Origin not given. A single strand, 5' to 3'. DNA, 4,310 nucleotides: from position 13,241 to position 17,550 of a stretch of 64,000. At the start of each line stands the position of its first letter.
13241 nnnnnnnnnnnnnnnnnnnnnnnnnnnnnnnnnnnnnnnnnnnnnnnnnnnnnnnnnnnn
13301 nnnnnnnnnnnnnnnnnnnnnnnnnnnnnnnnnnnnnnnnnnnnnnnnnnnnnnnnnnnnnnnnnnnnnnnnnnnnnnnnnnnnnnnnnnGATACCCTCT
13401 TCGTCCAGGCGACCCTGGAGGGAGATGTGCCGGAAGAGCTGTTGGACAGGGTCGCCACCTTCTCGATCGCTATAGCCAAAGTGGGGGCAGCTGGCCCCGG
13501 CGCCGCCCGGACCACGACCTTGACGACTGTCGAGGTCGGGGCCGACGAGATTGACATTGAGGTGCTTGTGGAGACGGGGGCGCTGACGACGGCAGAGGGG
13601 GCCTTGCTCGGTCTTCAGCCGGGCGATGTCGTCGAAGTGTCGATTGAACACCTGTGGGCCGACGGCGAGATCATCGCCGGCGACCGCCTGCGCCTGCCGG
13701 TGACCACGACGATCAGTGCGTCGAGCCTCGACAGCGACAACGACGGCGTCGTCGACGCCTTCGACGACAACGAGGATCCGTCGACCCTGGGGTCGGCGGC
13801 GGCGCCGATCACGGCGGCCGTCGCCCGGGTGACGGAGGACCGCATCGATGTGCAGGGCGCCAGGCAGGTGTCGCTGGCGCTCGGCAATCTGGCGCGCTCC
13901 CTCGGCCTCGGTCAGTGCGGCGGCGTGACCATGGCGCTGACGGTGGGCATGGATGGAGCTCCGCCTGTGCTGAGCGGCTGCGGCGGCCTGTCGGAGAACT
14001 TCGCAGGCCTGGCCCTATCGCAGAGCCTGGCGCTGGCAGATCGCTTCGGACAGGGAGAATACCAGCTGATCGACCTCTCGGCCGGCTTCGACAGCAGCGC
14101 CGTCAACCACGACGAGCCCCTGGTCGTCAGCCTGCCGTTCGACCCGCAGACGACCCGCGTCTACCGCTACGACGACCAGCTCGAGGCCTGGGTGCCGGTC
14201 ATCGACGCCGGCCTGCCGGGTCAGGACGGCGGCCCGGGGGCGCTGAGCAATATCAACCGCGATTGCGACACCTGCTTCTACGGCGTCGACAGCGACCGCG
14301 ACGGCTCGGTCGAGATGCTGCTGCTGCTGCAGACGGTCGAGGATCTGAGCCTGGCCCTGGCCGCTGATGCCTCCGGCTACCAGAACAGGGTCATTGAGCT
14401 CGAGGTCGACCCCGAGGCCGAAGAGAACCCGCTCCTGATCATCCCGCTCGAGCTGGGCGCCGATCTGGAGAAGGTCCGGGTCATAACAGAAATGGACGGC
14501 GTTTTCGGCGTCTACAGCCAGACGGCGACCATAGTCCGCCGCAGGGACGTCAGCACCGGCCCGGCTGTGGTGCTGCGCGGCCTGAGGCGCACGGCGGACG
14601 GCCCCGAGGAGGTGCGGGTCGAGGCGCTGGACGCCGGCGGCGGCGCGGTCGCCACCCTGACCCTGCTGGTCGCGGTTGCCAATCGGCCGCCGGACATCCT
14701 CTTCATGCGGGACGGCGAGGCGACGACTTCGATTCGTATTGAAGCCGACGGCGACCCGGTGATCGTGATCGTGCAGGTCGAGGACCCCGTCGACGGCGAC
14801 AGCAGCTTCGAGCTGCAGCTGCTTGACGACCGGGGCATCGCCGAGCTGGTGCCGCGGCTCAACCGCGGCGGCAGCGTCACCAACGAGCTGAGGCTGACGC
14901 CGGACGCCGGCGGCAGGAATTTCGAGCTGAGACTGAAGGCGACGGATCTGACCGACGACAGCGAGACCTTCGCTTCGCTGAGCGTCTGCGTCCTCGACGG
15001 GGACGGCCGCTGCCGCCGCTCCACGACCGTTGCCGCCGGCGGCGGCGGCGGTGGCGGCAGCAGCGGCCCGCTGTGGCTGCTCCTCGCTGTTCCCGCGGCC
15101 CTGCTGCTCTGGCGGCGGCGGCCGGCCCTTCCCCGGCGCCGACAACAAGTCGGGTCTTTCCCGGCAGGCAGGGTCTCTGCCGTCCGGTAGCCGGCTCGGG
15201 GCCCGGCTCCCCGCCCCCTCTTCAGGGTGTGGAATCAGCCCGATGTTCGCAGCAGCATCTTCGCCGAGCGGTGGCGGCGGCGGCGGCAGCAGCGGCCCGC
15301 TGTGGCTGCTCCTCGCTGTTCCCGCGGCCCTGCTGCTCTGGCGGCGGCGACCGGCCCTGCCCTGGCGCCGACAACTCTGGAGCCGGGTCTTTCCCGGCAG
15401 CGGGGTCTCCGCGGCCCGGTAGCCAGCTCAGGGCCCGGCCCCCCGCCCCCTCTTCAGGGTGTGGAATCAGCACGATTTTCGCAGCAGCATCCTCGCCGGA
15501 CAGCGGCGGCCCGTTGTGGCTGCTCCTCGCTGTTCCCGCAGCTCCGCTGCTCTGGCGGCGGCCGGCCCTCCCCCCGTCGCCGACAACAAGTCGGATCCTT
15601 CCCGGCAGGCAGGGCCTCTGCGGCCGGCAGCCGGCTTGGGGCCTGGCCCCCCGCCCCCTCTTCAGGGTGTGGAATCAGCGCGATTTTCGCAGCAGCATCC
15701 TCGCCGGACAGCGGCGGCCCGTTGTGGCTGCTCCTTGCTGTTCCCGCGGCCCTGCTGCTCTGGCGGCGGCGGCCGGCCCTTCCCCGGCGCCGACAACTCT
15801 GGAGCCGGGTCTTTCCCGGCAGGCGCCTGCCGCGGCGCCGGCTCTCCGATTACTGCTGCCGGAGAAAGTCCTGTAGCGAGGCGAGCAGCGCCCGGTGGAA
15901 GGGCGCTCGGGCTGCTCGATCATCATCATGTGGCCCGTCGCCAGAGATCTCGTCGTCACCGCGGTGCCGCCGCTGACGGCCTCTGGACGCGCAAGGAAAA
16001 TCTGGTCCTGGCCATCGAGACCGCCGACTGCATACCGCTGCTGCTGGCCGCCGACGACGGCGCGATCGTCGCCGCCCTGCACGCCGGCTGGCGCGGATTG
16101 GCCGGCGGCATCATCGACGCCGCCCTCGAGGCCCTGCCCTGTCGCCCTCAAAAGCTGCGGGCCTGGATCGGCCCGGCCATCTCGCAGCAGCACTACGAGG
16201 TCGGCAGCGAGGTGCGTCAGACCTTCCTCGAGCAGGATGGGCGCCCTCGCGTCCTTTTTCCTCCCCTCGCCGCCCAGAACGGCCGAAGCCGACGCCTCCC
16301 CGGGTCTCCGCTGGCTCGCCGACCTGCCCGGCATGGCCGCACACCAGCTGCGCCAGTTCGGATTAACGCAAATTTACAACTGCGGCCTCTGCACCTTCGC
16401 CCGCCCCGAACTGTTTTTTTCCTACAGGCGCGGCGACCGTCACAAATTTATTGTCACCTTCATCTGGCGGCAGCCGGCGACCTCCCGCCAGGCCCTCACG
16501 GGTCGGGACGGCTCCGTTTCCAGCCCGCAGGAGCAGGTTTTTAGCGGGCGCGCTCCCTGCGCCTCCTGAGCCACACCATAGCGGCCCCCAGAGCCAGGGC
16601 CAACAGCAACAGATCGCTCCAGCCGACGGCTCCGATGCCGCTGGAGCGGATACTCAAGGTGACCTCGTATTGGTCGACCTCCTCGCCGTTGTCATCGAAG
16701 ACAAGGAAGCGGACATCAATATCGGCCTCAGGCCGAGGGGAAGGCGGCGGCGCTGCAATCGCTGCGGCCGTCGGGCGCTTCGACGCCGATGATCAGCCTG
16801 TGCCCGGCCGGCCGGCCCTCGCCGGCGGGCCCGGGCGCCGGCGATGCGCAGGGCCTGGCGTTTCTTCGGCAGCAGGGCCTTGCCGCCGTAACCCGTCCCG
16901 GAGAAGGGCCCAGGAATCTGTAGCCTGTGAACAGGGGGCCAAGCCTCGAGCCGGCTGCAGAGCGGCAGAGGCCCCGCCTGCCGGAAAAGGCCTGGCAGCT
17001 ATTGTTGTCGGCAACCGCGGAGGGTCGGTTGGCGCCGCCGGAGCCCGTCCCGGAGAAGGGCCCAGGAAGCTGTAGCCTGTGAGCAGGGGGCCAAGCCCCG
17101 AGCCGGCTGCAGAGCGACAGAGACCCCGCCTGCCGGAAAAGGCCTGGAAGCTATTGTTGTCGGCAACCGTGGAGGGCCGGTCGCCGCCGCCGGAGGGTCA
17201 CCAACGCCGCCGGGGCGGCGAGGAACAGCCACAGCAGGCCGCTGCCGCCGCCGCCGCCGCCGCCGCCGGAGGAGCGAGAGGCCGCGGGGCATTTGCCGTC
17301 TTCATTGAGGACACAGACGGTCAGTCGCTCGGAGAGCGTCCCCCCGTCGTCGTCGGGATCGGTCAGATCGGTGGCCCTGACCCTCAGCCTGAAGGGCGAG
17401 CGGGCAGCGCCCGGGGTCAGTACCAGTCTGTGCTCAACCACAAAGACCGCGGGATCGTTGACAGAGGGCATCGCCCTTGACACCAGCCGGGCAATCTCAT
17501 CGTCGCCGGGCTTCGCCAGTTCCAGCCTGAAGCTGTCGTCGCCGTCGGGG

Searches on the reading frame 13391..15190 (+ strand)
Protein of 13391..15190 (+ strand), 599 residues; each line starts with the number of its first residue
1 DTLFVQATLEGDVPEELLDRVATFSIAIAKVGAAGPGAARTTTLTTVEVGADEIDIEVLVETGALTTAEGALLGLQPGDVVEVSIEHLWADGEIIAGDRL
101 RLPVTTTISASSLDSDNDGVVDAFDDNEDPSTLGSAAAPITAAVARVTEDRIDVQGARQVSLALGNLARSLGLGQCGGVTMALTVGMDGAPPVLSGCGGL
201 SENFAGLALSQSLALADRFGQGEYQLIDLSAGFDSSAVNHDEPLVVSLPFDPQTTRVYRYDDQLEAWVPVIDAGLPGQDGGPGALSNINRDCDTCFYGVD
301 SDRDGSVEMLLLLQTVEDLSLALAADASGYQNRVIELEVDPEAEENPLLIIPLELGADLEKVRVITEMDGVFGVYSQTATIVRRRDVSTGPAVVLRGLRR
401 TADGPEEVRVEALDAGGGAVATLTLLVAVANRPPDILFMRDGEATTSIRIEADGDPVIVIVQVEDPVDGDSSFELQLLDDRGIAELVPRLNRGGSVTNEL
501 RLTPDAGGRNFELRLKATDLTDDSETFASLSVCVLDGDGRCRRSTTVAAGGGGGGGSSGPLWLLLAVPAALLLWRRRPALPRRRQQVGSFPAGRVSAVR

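Call 18: find_related_loci(query=window:13391-15190:+, collection=genome_contigs, flank=10000)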
Query window:13391-15190:+ (599 aa) in genome_contigs; peptide patterns used: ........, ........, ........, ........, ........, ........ (x = any residue, [..] = any of these).
293 stretches matched a pattern, but none encodes a relative of the query by tblastn (E <= 1e-3).

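Call 19: find_related_loci(query=window:13391-15190:+, collection=metagenome_contigs, flank=10000)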
Query window:13391-15190:+ (599 aa) in metagenome_contigs; peptide patterns used: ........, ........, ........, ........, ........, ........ (x = any residue, [..] = any of these).
600 stretches matched a pattern, but none encodes a relative of the query by tblastn (E <= 1e-3).

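Call 20: find_homologous_proteins(query=window:13391-15190:+)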
Query window:13391-15190:+ (599 aa): 1 proteins with E <= 0.001 among 8000 candidates.
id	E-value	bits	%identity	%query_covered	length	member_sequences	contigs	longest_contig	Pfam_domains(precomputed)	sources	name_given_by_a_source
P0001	2.2e-103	365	44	91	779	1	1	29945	-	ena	-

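Call 21: find_encoding_contigs(protein=P0001, flank=10000)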
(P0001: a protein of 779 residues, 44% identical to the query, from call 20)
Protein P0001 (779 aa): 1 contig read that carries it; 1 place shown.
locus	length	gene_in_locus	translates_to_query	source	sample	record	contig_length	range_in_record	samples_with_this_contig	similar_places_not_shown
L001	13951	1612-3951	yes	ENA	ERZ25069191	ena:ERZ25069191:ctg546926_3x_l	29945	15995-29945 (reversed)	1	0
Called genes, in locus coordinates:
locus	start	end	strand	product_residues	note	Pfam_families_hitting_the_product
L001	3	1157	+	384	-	?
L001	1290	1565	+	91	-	-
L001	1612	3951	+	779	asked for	-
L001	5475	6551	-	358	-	PF01594:AI-2E_transport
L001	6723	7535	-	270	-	PF27507:DjlA_TM, PF05099:TerB, PF00226:DnaJ (weak)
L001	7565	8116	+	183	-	PF01668:SmpB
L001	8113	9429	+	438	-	PF13624:SurA_N_3 (weak), PF09312:SurA_N, PF13145:Rotamase_2, PF00639:Rotamase (weak), PF13616:Rotamase_3 (weak), PF00639:Rotamase, PF13145:Rotamase_2 (weak)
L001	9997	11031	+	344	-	PF00154:RecA_N, PF06745:ATPase (weak), PF08423:Rad51, PF27531:MT3502_N (weak), PF21096:RecA_C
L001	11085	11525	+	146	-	PF21982:RecX_HTH1 (faint), PF02631:RecX_HTH2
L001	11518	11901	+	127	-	PF02631:RecX_HTH2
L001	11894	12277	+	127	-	PF02631:RecX_HTH2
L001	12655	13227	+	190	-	PF00034:Cytochrom_C, PF13442:Cytochrome_CBB3 (weak)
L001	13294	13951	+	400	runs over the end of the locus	PF00438:S-AdoMet_synt_N, PF02772:S-AdoMet_synt_M, PF02773:S-AdoMet_synt_C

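Call 44: find_homologous_proteins(query=A4, max_evalue=0.00001)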
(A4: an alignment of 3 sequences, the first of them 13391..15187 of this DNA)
Query A4 (3 sequences) (599 aa, profile of the alignment): 2 proteins with E <= 0.00001 among 8000 candidates.
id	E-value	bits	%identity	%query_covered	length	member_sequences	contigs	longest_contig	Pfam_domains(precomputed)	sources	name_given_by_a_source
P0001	1.2e-293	994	44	91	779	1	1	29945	-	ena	-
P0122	3.8e-179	616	42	96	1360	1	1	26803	-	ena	-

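Call 45: find_encoding_contigs(protein=P0122, flank=10000)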
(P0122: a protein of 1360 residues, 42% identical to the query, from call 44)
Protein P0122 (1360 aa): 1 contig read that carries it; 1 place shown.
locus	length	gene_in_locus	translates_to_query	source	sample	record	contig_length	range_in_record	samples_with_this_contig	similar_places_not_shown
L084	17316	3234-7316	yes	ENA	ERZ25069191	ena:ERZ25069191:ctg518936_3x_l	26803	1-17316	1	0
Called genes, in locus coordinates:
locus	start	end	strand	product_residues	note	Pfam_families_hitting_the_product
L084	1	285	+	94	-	?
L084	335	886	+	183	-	-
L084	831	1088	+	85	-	-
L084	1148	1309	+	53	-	-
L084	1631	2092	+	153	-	-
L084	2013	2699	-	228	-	-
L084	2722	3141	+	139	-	-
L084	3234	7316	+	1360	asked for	-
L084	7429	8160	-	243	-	-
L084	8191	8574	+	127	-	-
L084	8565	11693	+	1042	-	PF07581:Glug (faint), PF22352:K319L-like_PKD (weak)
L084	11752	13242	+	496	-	PF22352:K319L-like_PKD, PF07581:Glug (faint)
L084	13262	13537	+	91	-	-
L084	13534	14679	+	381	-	PF07581:Glug (faint)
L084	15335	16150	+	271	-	-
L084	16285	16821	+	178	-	-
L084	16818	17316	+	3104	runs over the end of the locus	PF07581:Glug (faint), PF22352:K319L-like_PKD, PF12733:Cadherin-like (weak)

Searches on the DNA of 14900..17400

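Call 57: search_rna_families(source=window, start=14900, end=17400, threshold=evalue, max_evalue=1)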
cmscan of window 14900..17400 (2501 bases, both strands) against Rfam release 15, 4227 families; matches with E-value up to 1: 3.
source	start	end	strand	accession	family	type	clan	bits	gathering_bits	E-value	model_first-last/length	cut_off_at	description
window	15006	15067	+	RF03207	mir-3960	Gene; miRNA;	-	33.1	73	0.019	1-73/73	no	mir-3960 microRNA precursor family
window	15134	15173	+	RF03006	M23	Gene; sRNA;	-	21.6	41.2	0.48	1-53/53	no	M23 RNA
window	15905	15963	-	RF01145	sR14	Gene; snRNA; snoRNA; CD-box;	-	16.5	38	0.23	1-54/54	no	Small nucleolar RNA sR14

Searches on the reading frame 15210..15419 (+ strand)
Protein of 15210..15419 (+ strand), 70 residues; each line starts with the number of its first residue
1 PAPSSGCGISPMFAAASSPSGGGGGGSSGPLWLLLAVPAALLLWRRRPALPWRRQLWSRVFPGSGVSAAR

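Call 50: search_protein_families(library=ncbifam, max_evalue=10, proteins=[window:15210-15419:+])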
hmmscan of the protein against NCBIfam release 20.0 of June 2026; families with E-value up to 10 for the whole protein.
seq(70 aa): 2 families
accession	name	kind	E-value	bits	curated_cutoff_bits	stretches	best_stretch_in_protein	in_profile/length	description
NF038115.1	SVAGG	subfamily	0.0064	15.6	150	1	17-46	378-405/407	SVAGG family GlyGly-CTERM protein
NF038356.1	actino_DLW39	hypoth_equivalog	0.046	13.6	24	1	33-59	6-32/38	DLW-39 family protein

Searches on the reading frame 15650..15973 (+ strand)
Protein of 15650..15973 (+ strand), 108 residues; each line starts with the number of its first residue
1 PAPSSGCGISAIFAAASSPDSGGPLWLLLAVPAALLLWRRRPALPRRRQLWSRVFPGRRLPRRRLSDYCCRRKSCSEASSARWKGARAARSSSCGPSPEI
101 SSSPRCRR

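Call 50: search_protein_families(library=ncbifam, max_evalue=10, proteins=[window:15650-15973:+])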
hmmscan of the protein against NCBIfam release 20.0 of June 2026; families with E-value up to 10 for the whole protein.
seq(108 aa): 3 families
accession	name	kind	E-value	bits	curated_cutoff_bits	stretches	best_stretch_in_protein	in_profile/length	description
NF038356.1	actino_DLW39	hypoth_equivalog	0.015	15.1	24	1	27-53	6-32/38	DLW-39 family protein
TIGR03901.2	MYXO-CTERM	domain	0.022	15.1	20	1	17-41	8-33/34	MYXO-CTERM sorting domain-containing protein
NF033191.4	JDVT-CTERM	domain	0.067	13.1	27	1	19-42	10-34/35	JDVT-CTERM domain-containing protein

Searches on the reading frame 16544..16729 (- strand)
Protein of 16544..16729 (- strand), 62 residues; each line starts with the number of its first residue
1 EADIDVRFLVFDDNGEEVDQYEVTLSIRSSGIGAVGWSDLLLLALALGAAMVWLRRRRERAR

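Call 50: search_protein_families(library=ncbifam, max_evalue=10, proteins=[window:16544-16729:-])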
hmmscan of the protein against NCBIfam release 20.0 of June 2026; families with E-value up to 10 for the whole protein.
seq(62 aa): 5 families
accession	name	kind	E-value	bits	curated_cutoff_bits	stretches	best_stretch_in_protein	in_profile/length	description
NF033191.4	JDVT-CTERM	domain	0.016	15.1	27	1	38-58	14-34/35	JDVT-CTERM domain-containing protein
NF058571.1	GVDTG_CTERM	domain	0.18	12.1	29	1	42-57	30-44/44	GVDTG sorting domain-containing protein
NF040681.2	GPS-CTERM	domain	0.44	10.8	28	1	43-58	12-27/28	GPS-CTERM domain-containing protein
TIGR02595.1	PEP_CTERM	domain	0.48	11.4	16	1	42-58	7-23/24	PEP-CTERM sorting domain-containing protein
TIGR04174.1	IPTL_CTERM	subfamily_domain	1.4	9.3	20.5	1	40-58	9-27/27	IPTL-CTERM sorting domain-containing protein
